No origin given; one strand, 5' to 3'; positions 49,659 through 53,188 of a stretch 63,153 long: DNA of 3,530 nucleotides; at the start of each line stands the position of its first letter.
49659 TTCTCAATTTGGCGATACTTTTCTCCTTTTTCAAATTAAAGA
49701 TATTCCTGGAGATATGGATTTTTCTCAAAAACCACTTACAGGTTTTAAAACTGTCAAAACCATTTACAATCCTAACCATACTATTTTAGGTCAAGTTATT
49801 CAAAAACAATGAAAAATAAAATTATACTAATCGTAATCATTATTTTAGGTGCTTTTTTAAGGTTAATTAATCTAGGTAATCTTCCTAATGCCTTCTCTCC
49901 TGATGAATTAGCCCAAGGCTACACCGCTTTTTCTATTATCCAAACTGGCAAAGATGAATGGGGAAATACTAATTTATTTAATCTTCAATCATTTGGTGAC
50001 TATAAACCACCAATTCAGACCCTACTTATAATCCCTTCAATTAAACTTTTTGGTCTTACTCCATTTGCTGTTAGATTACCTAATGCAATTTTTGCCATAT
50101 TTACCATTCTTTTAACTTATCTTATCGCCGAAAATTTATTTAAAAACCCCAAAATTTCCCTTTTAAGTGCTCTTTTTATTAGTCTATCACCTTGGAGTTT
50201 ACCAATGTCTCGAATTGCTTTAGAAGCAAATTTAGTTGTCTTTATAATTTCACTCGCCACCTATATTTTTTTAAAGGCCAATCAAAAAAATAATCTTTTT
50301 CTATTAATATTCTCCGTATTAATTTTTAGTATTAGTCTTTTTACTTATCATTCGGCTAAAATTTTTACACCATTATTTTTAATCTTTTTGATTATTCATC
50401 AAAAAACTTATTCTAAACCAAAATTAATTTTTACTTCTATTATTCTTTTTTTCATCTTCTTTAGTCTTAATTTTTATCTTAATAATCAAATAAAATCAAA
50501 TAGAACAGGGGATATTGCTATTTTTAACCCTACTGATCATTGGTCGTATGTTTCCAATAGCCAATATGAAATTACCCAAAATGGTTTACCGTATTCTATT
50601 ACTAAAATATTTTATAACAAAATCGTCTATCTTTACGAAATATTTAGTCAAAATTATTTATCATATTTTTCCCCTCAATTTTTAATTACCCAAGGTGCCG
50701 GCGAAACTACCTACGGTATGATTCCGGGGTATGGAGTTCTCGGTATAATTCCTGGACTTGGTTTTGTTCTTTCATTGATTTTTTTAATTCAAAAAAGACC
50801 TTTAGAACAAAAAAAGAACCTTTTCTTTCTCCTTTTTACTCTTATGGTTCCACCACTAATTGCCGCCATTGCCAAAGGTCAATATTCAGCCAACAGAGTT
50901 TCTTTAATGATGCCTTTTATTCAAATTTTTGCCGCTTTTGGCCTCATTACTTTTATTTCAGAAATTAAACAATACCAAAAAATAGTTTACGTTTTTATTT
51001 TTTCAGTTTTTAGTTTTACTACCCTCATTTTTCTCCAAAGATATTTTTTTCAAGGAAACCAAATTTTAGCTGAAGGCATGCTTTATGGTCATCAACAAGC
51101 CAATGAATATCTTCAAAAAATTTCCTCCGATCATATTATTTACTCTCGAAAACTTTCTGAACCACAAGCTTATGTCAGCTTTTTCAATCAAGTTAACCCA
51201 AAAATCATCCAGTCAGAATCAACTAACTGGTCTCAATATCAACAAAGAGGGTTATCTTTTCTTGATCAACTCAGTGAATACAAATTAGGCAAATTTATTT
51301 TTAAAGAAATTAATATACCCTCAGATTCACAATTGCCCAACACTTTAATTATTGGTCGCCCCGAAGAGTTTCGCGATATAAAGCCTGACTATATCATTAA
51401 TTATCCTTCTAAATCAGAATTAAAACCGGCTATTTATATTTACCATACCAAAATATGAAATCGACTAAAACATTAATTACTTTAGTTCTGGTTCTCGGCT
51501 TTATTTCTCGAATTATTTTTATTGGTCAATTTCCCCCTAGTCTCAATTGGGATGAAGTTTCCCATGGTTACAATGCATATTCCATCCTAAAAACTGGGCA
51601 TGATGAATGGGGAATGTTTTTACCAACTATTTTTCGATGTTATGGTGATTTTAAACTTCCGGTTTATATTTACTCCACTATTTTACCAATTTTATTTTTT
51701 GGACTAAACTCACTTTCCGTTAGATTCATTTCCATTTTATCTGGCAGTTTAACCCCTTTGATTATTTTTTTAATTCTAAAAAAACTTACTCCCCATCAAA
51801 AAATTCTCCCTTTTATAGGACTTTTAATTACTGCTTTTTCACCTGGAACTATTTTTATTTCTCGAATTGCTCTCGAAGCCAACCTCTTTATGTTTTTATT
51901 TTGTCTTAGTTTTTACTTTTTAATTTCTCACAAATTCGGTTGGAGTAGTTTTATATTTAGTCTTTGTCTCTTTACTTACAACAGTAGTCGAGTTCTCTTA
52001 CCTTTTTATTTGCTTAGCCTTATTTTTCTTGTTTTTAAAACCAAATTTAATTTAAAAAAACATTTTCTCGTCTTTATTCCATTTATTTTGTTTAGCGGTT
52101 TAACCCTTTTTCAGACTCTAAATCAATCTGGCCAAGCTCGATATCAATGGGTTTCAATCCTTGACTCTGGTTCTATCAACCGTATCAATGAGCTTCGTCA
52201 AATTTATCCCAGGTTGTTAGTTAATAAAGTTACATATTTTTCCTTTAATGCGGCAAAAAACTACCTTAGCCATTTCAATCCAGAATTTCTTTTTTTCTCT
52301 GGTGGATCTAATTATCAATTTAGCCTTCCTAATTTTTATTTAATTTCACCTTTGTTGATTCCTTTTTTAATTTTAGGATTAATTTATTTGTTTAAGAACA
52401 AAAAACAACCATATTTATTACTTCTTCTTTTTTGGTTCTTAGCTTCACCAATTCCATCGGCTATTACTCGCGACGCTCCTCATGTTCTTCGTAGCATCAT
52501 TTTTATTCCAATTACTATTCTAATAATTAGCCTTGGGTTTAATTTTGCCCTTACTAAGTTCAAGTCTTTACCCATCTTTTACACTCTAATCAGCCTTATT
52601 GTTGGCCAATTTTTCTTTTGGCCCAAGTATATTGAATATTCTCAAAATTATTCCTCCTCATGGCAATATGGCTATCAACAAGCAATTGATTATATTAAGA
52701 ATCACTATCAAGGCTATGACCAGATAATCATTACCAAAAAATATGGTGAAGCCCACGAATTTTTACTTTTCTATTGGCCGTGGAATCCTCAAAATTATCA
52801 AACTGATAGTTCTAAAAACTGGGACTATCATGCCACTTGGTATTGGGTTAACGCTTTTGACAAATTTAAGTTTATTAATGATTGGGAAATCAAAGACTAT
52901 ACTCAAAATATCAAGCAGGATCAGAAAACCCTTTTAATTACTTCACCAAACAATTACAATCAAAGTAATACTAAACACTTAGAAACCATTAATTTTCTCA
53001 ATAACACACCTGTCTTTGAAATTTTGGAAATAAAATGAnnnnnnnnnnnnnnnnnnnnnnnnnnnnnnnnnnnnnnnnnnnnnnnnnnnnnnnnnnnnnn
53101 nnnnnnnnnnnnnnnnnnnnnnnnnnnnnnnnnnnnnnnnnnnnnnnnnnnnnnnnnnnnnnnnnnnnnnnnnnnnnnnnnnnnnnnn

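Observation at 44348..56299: Six diverged PMT/ArnT-like GT-C paralogs, five in uninterrupted tandem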

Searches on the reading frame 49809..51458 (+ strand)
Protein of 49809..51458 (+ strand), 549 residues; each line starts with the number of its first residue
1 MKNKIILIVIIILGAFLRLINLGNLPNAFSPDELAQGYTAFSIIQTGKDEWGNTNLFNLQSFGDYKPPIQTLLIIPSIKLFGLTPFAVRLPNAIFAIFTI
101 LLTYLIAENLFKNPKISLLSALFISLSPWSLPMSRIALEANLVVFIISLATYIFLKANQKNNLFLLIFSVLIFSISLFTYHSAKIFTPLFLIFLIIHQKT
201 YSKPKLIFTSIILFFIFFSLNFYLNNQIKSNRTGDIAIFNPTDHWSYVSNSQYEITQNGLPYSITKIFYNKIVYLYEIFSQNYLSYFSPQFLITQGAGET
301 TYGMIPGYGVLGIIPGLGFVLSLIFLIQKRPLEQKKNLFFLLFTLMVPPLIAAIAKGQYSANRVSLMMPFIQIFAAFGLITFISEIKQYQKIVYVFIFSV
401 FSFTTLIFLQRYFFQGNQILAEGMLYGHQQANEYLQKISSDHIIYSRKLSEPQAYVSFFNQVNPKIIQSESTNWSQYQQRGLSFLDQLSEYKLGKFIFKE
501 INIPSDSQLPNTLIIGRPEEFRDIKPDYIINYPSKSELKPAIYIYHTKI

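Call 5: search_protein_families(library=pfam, proteins=[window:49809-51458:+], max_evalue=0.01)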
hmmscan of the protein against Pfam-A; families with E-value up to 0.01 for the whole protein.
window:49809-51458:+ (549 aa): 2 families
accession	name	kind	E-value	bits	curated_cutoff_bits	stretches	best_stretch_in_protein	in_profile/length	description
PF13231.12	PMT_2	-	1.8e-13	51.4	26.1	1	66-219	2-155/160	Dolichyl-phosphate-mannose-protein mannosyltransferase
PF02366.24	PMT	-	1.9e-08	34.6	22.7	1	59-191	56-189/245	Dolichyl-phosphate-mannose-protein mannosyltransferase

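Call 11: search_protein_families(library=ncbifam, proteins=[window:49809-51458:+], max_evalue=0.01)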
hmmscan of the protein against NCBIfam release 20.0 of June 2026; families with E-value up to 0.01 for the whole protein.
window:49809-51458:+ (549 aa): 3 families
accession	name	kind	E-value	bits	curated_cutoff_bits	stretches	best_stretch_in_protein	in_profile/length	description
NF009784.2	PRK13279.1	equivalog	4.3e-06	25.6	567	1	8-189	8-188/539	lipid IV(A) 4-amino-4-deoxy-L-arabinosyltransferase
NF058602.1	PrMnsylTfPmt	equivalog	6.2e-05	22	800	1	66-159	99-192/530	protein O-mannosyltransferase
NF047440.1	LA3751_2_3_fam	subfamily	0.0011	17.9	200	0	71-461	86-429/460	LA_3751/LA_3752 family putative glycosyltransferase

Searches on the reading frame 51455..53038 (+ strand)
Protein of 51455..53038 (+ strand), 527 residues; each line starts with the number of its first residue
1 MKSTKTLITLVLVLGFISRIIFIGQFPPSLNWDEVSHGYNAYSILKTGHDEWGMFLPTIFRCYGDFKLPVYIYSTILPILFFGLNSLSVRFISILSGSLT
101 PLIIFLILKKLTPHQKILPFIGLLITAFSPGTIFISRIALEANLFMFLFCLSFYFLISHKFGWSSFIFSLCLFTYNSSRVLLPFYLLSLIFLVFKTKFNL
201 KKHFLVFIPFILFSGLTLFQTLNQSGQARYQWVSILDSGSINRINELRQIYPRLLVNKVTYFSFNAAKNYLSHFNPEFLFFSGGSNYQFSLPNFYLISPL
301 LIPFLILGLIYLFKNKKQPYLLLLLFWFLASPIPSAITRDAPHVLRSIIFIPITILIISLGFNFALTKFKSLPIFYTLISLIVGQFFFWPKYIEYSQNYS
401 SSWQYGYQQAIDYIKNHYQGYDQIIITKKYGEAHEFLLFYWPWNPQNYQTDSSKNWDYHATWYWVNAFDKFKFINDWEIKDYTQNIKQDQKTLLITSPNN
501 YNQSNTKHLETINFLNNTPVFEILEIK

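Call 5: search_protein_families(library=pfam, proteins=[window:51455-53038:+], max_evalue=0.01)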
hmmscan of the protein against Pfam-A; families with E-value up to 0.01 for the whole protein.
window:51455-53038:+ (527 aa): 1 family
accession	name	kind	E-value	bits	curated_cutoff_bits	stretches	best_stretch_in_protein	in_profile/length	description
PF13231.12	PMT_2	-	0.0036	18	26.1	1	76-213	11-154/160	Dolichyl-phosphate-mannose-protein mannosyltransferase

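Call 11: search_protein_families(library=ncbifam, proteins=[window:51455-53038:+], max_evalue=0.01)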
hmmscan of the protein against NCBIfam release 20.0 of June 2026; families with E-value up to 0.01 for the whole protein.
window:51455-53038:+ (527 aa): 1 family
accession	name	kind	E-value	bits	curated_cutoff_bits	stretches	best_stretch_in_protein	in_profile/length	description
TIGR03663.1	TIGR03663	subfamily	0.0053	15.8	126.25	0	7-355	3-330/435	flippase activity-associated protein Agl23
